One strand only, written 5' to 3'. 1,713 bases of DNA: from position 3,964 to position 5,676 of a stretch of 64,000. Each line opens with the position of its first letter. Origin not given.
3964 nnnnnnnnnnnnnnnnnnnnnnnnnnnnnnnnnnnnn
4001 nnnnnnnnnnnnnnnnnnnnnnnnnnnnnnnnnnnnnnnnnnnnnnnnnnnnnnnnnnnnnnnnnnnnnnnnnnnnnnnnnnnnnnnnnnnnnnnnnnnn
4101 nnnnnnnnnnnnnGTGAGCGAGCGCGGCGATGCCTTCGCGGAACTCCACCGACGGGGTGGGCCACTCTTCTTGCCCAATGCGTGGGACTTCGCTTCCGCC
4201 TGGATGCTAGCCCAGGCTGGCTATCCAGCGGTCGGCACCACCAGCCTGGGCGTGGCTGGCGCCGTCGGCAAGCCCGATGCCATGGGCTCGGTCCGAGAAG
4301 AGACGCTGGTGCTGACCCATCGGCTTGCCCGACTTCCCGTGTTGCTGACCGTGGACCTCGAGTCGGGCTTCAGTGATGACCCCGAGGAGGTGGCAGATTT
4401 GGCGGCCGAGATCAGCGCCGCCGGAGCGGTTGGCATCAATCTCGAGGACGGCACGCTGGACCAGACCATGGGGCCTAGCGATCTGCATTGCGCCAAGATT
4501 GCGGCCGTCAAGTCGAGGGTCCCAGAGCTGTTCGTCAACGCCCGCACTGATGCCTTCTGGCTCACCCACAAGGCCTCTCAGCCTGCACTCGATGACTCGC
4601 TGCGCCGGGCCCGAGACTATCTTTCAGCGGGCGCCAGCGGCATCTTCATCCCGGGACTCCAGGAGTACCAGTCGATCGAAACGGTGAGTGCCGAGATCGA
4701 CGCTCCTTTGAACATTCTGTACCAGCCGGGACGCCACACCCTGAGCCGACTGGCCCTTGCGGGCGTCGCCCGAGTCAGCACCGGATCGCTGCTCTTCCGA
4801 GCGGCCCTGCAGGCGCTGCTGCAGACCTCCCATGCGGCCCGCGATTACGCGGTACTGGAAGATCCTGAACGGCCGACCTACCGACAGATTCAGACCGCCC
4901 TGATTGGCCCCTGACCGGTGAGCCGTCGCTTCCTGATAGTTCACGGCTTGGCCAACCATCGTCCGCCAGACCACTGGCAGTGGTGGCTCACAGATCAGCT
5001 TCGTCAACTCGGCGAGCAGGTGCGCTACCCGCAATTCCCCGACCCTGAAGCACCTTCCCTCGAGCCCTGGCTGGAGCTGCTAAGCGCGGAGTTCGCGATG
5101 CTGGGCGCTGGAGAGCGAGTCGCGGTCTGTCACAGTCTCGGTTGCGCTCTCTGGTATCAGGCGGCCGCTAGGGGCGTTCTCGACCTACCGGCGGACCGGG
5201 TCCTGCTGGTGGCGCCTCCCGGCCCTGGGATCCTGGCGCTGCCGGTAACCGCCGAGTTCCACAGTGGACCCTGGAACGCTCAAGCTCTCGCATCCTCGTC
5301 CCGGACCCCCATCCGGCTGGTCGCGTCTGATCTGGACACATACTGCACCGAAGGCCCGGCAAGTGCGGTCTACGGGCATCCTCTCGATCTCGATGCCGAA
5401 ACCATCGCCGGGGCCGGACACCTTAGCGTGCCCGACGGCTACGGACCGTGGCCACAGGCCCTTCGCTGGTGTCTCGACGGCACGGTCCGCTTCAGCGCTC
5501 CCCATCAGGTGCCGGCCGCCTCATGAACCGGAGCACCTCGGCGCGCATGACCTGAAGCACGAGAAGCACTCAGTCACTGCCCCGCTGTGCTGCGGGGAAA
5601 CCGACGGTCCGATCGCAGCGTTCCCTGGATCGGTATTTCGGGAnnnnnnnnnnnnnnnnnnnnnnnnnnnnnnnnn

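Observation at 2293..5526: ArsR-headed mini-operon: compact P450, PEP-mutase/isocitrate-lyase-superfamily enzyme and a serine hydrolase, with overlapping junctions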

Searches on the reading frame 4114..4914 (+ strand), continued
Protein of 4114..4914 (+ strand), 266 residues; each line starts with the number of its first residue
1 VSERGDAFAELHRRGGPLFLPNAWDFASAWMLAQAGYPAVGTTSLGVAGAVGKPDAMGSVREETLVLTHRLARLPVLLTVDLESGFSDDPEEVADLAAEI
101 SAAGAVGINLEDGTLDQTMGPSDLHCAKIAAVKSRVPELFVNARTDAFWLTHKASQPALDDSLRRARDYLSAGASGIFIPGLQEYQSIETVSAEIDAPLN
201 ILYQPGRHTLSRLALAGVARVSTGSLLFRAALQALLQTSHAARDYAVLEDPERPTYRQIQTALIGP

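Call 22: find_encoding_contigs(protein=P0195, flank=6000, max_places=2)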
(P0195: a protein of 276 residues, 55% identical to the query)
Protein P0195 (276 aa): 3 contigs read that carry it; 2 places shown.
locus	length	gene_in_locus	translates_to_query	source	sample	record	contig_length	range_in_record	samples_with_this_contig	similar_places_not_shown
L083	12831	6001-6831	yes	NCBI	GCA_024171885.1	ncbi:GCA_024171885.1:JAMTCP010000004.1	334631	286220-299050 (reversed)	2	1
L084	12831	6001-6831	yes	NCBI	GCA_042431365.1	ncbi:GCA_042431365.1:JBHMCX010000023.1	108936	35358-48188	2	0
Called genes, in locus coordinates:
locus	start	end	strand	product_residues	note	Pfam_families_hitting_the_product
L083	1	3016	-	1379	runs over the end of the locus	PF20703:nSTAND1, PF23381:Beta-prop_IFT122_1st, PF24814:WD40_Prp19, PF24817:WD40_WDHD1_1st, PF25175:Beta-prop_WDR5, PF00400:WD40, PF23409:Beta-prop_EML, PF24796:WDR55, +99 more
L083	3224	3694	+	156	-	PF19834:DUF6314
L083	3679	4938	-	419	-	PF13458:Peripla_BP_6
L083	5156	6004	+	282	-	-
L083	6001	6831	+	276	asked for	PF13714:PEP_mutase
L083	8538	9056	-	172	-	PF00583:Acetyltransf_1, PF13673:Acetyltransf_10, PF13508:Acetyltransf_7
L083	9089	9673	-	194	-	PF12844:HTH_19 (weak), PF13560:HTH_31, PF01381:HTH_3, PF13443:HTH_26, PF07883:Cupin_2 (weak)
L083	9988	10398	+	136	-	PF01243:PNPOx_N, PF12900:Pyridox_ox_2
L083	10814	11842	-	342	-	PF00296:Bac_luciferase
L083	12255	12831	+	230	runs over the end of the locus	PF00440:TetR_N, PF13305:TetR_C_33 (weak), PF17918:TetR_C_15 (weak)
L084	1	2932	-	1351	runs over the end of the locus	PF20703:nSTAND1, PF00400:WD40, PF23381:Beta-prop_IFT122_1st, PF23409:Beta-prop_EML, PF24805:EIF3I, PF24814:WD40_Prp19, PF24817:WD40_WDHD1_1st, PF25172:Beta-prop_WDR3_2nd, +98 more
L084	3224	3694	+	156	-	PF19834:DUF6314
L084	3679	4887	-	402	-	PF13458:Peripla_BP_6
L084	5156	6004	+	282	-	-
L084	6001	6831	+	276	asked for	PF13714:PEP_mutase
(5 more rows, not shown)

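Call 30: find_encoding_contigs(protein=P0201, flank=5000, max_places=1)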
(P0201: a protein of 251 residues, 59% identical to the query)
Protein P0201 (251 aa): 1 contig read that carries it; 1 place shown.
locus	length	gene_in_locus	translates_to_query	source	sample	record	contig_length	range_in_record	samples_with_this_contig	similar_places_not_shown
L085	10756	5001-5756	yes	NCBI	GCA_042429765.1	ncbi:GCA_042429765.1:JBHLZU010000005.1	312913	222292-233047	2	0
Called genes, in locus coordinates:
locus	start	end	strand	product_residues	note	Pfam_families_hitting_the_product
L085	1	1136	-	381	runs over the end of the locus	PF02983:Pro_Al_protease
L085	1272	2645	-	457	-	PF00282:Pyridoxal_deC, PF00155:Aminotran_1_2 (weak), PF00266:Aminotran_5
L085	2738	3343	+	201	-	PF11716:MDMPI_N, PF12867:DinB_2 (weak)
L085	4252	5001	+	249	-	PF00067:p450 (weak)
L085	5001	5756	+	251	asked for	PF13714:PEP_mutase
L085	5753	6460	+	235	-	PF12840:HTH_20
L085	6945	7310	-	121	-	PF03960:ArsC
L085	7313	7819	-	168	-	PF09346:SMI1_KNR4, PF14568:SUKH_6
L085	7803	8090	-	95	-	-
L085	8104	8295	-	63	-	-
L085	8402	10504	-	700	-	-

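Call 31: find_encoding_contigs(protein=P0152, flank=5000, max_places=1)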
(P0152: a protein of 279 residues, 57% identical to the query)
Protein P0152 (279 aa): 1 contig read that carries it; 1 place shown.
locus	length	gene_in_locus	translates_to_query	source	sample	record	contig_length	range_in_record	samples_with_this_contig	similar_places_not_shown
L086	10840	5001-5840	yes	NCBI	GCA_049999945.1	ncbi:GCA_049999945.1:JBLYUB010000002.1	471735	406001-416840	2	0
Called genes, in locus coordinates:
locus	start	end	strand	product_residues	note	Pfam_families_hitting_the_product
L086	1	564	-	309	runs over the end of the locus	PF00528:BPD_transp_1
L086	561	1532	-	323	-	PF00528:BPD_transp_1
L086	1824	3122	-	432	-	PF01547:SBP_bac_1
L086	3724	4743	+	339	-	PF00356:LacI, PF00532:Peripla_BP_1, PF13407:Peripla_BP_4, PF13377:Peripla_BP_3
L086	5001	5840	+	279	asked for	PF13714:PEP_mutase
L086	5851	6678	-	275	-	PF00378:ECH_1, PF16113:ECH_2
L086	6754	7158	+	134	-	PF07311:Dodecin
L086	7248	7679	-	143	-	PF10025:DUF2267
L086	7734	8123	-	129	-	-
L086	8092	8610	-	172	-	PF00163:Ribosomal_S4 (weak)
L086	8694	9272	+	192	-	PF00210:Ferritin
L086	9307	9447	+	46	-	-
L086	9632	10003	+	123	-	-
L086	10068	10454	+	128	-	PF01258:zf-dskA_traR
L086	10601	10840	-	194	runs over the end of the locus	PF11716:MDMPI_N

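Call 73: find_encoding_contigs(protein=P0157, flank=3500, max_places=1)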
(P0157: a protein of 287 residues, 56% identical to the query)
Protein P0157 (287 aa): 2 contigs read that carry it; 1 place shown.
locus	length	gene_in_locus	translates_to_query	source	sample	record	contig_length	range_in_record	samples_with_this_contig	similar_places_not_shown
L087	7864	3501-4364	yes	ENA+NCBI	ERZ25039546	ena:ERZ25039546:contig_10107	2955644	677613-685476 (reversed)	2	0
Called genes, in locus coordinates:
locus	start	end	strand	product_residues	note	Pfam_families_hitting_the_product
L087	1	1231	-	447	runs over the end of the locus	PF00270:DEAD, PF00271:Helicase_C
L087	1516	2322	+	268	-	PF00561:Abhydrolase_1, PF12146:Hydrolase_4, PF12697:Abhydrolase_6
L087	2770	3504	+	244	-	PF00067:p450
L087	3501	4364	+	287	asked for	PF13714:PEP_mutase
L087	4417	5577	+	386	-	PF00266:Aminotran_5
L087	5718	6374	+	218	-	PF01027:Bax1-I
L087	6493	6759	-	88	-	PF20120:DUF6510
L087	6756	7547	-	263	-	PF00970:FAD_binding_6, PF00175:NAD_binding_1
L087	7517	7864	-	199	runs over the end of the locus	PF00174:Oxidored_molyb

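Call 74: find_encoding_contigs(protein=P0193, flank=3500, max_places=1)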
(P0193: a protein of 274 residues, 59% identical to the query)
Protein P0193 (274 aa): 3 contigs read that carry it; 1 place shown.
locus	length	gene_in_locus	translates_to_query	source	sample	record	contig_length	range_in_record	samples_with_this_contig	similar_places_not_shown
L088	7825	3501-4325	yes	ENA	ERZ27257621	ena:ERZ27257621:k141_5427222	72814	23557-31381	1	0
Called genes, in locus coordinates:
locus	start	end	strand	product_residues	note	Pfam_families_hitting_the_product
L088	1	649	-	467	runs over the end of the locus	PF01262:AlaDh_PNT_C (faint), PF03486:HI0933_like (faint), PF07992:Pyr_redox_2, PF12831:FAD_oxidored, PF13450:NAD_binding_8 (faint), PF13738:Pyr_redox_3, PF00070:Pyr_redox, PF02852:Pyr_redox_dim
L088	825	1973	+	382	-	PF07497:Rho_RNA_bind, PF00006:ATP-synt_ab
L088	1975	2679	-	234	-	PF12840:HTH_20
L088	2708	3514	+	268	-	PF00067:p450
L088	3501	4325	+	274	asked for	PF13714:PEP_mutase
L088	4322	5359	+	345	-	-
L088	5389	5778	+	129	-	PF00903:Glyoxalase, PF22677:Ble-like_N (faint)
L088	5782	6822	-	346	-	PF00356:LacI, PF00532:Peripla_BP_1, PF13407:Peripla_BP_4, PF13377:Peripla_BP_3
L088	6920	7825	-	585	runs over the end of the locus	PF01839:FG-GAP (faint), PF13517:FG-GAP_3 (faint), PF21348:RGL11_C (faint), PF13360:PQQ_2 (faint), PF00754:F5_F8_type_C, PF22633:F5_F8_type_C_2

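Call 75: find_encoding_contigs(protein=P0225, flank=3500, max_places=1)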
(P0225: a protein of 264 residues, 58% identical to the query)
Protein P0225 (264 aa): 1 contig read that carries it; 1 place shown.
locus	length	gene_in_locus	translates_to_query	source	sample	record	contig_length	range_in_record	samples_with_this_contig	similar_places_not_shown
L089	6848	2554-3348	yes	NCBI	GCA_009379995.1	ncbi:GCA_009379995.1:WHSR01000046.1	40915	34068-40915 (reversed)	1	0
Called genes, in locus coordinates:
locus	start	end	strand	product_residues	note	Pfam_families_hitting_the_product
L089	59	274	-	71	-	PF00313:CSD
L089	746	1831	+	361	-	PF08240:ADH_N, PF16912:Glu_dehyd_C (weak), PF00107:ADH_zinc_N, PF13602:ADH_zinc_N_2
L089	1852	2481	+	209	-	PF00753:Lactamase_B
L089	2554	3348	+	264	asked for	PF13714:PEP_mutase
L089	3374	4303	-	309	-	PF00941:FAD_binding_5, PF03450:CO_deh_flav_C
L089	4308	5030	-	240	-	PF12728:HTH_17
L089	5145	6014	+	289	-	PF00941:FAD_binding_5, PF03450:CO_deh_flav_C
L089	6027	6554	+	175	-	PF01799:Fer2_2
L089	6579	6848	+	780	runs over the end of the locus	PF01315:Ald_Xan_dh_C, PF02738:MoCoBD_1, PF20256:MoCoBD_2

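Call 76: find_encoding_contigs(protein=P0177, flank=3500, max_places=1)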
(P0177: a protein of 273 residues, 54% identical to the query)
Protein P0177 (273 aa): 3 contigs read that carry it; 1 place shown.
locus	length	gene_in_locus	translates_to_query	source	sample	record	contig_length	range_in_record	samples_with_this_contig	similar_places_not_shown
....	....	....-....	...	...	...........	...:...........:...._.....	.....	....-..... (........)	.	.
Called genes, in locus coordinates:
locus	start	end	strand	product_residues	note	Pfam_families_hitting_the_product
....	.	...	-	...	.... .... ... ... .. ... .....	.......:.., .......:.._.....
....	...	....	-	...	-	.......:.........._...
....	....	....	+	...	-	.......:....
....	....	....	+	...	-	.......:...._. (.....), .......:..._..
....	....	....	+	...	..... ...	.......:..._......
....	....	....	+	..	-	-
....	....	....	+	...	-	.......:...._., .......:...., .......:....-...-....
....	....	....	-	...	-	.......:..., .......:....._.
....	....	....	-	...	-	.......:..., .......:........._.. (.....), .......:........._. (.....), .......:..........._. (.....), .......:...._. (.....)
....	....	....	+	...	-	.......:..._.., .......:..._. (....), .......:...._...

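Call 86: search_protein_families(library=pfam, proteins=[L088:4322-5359:+, L088:5389-5778:+], max_evalue=0.001)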
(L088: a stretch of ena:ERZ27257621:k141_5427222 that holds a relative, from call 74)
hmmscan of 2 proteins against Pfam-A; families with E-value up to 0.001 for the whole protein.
L088:4322-5359:+ (345 aa): 0 families

L088:5389-5778:+ (129 aa): 3 families
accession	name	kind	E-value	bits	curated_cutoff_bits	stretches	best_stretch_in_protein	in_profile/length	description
PF00903.31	Glyoxalase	-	5.1e-12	46.7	20.6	1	12-120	8-120/121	Glyoxalase/Bleomycin resistance protein/Dioxygenase superfamily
PF22677.2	Ble-like_N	-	1.1e-05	25.6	24.5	0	13-33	9-29/41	Bleomycin resistance protein-like N-terminal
PF18029.7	Glyoxalase_6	-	7.1e-05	23.9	23.6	1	12-121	5-105/106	Glyoxalase-like domain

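Call 87: search_solved_structures(query=A3, max_evalue=0.00001, show_alignments=0)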
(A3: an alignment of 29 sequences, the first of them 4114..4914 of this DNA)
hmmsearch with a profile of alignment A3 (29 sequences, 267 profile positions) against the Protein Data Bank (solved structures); distinct sequences matched with E-value up to 0.00001: 21.
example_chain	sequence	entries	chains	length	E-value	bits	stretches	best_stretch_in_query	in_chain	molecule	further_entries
2ze3_A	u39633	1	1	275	2.8e-57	197.3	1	3-247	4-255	DFA0005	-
4mg4_A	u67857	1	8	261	8.2e-55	189.2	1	4-236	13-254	Phosphonomutase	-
4lsb_A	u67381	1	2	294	3e-45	157.9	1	4-248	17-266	lyase/mutase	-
2qiw_A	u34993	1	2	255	2.6e-35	125.3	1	6-227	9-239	PEP phosphonomutase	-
4iqd_A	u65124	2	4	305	2.8e-24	89.1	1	5-244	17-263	Carboxyvinyl-carboxyphosphonate phosphorylmutase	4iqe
1mum_A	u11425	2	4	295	6.9e-19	71.4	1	7-201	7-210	2-methylisocitrate lyase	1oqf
1xg3_A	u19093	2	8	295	8.1e-19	71.2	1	7-201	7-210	Probable methylisocitrate lyase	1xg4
1o5q_A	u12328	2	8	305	9.8e-18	67.7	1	7-199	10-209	Probable methylisocitrate lyase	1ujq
1zlp_A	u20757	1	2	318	1.4e-17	67.1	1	4-197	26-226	petal death protein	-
9hra_A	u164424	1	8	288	7.6e-17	64.7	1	8-250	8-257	2-methylisocitrate lyase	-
9hgk_A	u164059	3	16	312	9.5e-17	64.4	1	8-250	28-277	2-methylisocitrate lyase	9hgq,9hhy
6t4v_C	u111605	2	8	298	2.7e-16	62.9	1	8-249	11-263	2-methylisocitrate lyase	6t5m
9hgo_A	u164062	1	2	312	6.5e-16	61.7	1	8-250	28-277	2-methylisocitrate lyase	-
5unc_A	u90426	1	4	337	7.9e-16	61.4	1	31-247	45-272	PHOSPHOENOLPYRUVATE PHOSPHOMUTASE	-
9hhs_A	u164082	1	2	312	8.3e-16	61.3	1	8-250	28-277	2-methylisocitrate lyase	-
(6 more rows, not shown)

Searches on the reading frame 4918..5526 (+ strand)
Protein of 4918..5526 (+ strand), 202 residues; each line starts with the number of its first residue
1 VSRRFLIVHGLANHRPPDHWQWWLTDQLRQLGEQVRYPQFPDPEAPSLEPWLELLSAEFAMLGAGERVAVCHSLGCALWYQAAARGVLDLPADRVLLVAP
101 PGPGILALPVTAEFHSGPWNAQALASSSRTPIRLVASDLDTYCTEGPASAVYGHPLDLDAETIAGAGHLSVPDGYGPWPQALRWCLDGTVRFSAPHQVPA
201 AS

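Call 3: search_protein_families(library=pfam, proteins=[window:4918-5526:+], max_evalue=0.01)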
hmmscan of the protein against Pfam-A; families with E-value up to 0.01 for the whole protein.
window:4918-5526:+ (202 aa): 1 family
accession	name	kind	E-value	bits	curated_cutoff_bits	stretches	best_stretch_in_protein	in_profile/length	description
PF06821.19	Ser_hydrolase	-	3.5e-26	92.6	22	1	5-182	1-167/172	Serine hydrolase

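Call 4: search_protein_families(library=ncbifam, proteins=[window:4918-5526:+], max_evalue=0.01)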
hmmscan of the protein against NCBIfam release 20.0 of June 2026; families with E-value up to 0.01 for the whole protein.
window:4918-5526:+ (202 aa): 0 families

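Call 8: search_solved_structures(query=window:4918-5526:+, max_evalue=0.01, show_alignments=2)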
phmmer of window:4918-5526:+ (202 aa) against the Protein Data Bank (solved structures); distinct sequences matched with E-value up to 0.01: 1.
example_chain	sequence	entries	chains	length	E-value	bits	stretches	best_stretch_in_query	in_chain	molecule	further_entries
1uxo_A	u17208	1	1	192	3.5e-08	36.8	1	4-175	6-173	Putative hydrolase YdeN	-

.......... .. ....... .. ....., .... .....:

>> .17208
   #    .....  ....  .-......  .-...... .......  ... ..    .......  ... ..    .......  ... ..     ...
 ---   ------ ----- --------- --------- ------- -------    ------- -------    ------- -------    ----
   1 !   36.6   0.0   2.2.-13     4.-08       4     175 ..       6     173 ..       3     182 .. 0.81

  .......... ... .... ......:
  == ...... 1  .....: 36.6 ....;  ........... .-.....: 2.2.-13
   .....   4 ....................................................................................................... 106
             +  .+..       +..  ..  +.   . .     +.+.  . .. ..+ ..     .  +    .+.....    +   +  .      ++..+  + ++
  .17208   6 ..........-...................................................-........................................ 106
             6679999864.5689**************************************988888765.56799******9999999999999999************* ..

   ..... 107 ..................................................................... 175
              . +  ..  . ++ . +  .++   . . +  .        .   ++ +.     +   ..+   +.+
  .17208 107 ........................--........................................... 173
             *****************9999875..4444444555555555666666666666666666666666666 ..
